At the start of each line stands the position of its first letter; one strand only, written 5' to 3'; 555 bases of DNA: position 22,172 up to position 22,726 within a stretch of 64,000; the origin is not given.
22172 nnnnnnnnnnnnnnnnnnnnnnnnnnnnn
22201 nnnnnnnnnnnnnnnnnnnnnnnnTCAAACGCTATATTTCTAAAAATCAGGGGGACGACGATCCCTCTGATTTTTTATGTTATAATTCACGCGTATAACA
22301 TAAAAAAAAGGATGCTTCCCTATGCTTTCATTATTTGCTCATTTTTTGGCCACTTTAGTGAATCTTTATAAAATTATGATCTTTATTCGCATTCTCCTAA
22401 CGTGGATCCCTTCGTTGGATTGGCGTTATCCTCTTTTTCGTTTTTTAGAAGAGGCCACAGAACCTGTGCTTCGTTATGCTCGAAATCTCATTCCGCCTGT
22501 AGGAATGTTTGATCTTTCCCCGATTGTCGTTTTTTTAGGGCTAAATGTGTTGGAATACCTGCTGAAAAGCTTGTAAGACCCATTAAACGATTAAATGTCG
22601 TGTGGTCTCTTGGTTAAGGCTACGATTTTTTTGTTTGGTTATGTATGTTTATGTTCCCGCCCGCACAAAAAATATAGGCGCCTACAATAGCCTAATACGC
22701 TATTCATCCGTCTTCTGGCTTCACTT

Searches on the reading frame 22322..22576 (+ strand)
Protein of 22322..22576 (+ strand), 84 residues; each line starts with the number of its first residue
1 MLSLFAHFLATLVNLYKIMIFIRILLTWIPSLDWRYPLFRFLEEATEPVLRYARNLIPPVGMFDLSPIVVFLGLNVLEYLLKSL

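Call 11: search_protein_families(library=pfam, proteins=[window:22322-22576:+])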
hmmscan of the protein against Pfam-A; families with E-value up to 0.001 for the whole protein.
window:22322-22576:+ (84 aa): 1 family
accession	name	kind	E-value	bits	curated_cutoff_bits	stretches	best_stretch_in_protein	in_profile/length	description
PF02325.22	YGGT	-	5.6e-20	72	27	1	11-81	2-70/70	YGGT family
